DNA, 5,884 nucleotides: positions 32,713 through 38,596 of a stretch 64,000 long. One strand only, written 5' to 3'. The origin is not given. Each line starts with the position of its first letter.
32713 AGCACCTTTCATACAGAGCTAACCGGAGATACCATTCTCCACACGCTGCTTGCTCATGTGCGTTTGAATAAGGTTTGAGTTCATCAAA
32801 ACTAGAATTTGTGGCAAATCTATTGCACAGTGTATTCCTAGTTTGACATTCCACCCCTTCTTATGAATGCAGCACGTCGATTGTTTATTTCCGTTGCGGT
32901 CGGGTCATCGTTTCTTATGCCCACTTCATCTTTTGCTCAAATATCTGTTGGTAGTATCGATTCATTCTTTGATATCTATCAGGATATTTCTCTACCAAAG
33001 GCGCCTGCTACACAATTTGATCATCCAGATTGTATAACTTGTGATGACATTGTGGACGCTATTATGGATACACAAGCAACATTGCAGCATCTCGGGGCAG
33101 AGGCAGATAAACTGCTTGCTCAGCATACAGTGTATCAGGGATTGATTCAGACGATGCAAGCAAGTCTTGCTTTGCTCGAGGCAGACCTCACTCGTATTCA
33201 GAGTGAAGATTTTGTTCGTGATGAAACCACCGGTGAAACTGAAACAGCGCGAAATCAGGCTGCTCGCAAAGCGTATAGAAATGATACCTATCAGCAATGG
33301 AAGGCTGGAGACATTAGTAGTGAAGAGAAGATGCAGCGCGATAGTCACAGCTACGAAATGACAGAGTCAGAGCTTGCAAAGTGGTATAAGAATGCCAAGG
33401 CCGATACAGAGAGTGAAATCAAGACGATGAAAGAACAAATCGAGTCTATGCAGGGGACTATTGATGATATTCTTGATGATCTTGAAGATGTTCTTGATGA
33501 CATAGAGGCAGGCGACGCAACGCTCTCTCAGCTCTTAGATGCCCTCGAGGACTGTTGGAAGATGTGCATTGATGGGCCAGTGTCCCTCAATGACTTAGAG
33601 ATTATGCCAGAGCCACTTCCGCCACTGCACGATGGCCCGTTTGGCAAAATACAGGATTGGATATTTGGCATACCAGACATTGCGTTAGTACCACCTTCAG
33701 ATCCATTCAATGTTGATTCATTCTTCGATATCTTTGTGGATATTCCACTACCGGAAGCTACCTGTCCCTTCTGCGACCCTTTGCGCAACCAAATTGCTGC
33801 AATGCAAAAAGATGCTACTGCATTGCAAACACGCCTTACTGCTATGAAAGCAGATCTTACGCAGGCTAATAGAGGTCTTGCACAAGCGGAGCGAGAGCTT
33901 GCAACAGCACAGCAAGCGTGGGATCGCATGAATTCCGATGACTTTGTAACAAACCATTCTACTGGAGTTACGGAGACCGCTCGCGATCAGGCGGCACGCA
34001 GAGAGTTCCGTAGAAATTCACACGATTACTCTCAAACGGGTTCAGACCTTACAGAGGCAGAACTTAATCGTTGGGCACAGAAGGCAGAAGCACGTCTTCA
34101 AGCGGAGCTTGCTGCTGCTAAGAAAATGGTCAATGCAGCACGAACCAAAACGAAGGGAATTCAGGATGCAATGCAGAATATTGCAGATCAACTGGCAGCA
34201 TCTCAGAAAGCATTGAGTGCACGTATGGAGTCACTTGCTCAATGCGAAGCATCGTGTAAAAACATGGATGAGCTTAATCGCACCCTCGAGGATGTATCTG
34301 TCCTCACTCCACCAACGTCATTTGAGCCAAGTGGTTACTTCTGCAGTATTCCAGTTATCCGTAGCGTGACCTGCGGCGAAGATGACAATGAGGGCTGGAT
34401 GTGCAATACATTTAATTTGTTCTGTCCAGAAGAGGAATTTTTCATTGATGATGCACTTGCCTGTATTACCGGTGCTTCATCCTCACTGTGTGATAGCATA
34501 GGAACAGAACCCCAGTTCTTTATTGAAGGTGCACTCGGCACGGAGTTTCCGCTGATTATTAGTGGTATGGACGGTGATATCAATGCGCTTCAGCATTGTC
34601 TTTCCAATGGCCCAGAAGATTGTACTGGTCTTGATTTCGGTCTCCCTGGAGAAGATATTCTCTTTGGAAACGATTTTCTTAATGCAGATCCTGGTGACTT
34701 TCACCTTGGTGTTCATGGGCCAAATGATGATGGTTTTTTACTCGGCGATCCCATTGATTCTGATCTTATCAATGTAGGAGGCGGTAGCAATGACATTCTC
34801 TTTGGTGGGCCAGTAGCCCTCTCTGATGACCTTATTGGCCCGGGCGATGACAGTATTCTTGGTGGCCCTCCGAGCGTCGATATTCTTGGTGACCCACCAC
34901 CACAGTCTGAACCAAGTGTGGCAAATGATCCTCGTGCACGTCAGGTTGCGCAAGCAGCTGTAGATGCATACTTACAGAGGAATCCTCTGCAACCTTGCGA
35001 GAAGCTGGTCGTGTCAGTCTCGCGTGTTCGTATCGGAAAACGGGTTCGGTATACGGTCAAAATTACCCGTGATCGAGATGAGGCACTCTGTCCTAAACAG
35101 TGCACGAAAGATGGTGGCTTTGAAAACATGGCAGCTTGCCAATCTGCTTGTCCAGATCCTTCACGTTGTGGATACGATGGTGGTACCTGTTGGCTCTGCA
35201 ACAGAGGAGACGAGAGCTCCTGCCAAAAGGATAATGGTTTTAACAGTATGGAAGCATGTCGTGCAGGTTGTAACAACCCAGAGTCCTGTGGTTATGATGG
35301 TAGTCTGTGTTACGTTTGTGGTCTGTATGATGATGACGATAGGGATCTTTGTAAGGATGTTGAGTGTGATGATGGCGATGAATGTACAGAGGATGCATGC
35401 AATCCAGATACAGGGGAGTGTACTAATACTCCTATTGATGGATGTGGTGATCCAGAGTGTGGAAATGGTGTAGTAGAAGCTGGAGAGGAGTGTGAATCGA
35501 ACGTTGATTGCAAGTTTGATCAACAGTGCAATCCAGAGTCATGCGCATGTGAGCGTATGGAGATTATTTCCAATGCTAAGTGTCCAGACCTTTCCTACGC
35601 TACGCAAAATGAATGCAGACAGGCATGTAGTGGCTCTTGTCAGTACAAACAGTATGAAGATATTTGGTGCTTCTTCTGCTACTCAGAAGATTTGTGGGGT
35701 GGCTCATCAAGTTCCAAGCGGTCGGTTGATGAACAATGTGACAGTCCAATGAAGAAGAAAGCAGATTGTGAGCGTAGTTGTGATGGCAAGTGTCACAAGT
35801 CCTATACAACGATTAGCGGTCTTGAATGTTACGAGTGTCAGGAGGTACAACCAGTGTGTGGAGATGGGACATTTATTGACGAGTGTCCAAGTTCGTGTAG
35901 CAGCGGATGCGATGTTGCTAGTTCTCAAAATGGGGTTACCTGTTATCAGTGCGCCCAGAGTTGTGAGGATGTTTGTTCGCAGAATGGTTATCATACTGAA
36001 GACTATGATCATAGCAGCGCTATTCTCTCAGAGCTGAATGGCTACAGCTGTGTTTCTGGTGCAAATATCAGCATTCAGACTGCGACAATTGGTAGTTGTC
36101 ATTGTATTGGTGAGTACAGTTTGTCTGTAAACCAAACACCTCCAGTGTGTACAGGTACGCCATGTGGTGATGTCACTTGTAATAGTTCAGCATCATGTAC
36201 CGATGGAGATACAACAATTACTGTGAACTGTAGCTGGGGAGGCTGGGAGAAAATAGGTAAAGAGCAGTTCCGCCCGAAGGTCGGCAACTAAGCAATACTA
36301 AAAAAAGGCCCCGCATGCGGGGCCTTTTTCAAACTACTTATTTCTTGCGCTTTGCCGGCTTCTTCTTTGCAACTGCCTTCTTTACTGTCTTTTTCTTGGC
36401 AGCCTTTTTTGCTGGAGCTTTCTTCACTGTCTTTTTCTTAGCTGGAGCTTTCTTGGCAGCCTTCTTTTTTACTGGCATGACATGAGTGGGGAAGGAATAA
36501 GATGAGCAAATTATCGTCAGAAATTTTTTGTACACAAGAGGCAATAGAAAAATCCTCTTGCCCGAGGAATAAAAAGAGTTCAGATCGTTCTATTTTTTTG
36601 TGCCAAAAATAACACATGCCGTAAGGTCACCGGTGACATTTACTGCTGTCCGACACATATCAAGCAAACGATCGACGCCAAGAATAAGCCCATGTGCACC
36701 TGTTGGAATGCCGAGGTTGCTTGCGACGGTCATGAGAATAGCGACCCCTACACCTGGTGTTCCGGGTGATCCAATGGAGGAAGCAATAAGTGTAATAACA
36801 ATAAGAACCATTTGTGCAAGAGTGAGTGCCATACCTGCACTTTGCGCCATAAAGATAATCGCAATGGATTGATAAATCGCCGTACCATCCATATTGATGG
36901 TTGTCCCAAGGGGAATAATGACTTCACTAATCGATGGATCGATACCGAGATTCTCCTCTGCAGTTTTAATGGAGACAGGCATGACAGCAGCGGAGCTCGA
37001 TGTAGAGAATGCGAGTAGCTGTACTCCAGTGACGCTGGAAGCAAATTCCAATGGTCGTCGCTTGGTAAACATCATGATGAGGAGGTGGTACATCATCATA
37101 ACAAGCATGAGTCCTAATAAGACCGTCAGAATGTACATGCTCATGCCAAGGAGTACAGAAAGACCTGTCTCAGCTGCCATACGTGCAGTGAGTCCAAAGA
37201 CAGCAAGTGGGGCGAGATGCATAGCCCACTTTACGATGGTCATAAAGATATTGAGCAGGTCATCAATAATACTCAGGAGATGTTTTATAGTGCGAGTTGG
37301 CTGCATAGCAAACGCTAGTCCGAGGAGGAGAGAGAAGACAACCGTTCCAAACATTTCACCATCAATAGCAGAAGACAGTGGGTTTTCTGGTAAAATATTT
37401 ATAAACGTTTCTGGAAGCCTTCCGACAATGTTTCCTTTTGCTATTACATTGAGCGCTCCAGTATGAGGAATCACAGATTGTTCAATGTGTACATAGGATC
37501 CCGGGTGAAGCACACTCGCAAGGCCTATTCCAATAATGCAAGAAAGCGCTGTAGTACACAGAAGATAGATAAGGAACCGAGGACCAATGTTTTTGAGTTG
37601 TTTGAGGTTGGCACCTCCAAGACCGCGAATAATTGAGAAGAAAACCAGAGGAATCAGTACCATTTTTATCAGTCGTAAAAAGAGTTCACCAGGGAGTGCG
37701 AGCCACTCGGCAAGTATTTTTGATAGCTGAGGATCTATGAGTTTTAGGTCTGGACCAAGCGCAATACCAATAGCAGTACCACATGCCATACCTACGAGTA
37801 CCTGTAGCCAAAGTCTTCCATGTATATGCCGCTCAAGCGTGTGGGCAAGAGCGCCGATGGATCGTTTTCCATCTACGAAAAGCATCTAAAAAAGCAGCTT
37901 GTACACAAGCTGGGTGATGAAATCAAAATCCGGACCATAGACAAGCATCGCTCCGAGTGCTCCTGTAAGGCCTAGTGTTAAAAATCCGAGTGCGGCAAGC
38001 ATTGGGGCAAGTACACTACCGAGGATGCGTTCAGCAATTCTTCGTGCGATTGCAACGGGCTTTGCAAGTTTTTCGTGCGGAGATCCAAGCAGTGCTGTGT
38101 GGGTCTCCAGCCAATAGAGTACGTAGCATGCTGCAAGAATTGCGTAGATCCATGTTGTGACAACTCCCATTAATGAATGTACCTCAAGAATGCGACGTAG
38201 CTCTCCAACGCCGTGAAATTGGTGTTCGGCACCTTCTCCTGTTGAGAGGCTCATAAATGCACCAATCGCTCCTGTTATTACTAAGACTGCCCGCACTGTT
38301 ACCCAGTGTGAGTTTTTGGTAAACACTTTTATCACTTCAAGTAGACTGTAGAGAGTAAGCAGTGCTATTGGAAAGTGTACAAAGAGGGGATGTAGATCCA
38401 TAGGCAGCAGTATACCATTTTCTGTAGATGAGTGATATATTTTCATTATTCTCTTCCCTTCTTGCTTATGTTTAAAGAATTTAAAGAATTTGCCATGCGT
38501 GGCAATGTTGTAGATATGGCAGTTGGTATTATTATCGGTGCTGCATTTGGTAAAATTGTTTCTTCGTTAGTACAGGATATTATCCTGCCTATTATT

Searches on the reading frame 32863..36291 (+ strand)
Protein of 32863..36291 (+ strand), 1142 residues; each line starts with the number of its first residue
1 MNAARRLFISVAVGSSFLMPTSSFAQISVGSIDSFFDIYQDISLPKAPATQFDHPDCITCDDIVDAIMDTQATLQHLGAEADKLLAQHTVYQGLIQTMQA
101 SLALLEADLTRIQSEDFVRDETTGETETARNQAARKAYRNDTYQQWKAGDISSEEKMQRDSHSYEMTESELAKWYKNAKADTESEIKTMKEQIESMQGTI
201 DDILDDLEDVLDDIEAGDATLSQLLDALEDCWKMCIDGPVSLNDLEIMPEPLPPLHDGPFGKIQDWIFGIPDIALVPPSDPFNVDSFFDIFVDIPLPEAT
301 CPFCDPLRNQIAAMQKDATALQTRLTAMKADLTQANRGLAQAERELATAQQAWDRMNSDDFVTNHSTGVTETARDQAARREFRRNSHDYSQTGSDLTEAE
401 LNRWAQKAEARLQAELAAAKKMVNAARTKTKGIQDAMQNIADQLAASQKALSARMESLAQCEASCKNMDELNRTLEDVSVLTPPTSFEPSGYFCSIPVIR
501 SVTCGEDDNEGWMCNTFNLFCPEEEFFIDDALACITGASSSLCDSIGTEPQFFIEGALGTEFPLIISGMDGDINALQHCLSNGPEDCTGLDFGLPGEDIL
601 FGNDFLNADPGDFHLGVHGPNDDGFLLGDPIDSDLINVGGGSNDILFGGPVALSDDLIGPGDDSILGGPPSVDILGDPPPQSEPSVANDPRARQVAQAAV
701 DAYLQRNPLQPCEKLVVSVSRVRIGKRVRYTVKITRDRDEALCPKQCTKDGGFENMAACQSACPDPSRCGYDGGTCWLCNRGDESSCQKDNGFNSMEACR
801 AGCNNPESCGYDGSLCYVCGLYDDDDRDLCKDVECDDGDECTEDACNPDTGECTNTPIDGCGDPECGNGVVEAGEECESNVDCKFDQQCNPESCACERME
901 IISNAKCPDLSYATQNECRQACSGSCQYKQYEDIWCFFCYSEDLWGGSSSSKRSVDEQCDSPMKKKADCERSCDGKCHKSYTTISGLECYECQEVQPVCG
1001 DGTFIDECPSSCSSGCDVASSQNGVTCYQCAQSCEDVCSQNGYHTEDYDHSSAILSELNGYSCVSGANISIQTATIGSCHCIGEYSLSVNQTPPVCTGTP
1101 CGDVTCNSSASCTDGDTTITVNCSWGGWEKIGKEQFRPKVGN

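Call 26: search_protein_families(library=pfam, proteins=[window:32863-36291:+], max_evalue=0.0001)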
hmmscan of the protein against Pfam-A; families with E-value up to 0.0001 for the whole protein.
window:32863-36291:+ (1142 aa): 1 family
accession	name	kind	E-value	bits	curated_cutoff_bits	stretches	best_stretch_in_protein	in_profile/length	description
PF00526.23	Dicty_CTDC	-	4.8e-08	33.1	27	1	835-858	2-24/24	Dictyostelium (slime mold) repeat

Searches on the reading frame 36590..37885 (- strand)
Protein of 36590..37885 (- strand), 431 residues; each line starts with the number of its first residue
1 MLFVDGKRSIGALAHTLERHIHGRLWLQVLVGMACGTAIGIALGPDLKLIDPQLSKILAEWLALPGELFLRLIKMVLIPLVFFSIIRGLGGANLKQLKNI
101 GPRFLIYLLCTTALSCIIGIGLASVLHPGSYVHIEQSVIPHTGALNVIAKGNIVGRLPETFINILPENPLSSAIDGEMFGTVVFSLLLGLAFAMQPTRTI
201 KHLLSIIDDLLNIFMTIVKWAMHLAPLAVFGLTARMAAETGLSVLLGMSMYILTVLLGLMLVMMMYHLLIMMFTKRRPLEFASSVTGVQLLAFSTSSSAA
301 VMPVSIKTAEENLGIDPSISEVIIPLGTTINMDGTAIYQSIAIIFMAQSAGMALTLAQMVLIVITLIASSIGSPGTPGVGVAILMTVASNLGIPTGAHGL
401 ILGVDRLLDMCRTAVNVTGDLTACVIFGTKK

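Call 26: search_protein_families(library=pfam, proteins=[window:36590-37885:-], max_evalue=0.0001)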
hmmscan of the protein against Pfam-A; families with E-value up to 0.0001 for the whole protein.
window:36590-37885:- (431 aa): 1 family
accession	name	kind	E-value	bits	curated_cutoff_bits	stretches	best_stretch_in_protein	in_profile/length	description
PF00375.23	SDF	-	9e-109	364.5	27.9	1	25-427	1-384/387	Sodium:dicarboxylate symporter family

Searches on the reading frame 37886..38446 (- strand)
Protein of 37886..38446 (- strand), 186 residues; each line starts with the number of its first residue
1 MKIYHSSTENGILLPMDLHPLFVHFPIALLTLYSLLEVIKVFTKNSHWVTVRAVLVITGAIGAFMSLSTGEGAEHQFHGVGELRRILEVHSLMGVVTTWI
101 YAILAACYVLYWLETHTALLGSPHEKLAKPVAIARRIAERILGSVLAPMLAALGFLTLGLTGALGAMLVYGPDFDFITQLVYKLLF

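Call 26: search_protein_families(library=pfam, proteins=[window:37886-38446:-], max_evalue=0.0001)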
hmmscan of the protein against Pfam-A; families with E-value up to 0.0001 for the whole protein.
window:37886-38446:- (186 aa): 1 family
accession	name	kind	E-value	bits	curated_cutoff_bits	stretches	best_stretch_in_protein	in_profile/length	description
PF09990.14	DUF2231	-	1.1e-10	42.2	26.4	1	18-105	4-91/139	Predicted membrane protein (DUF2231)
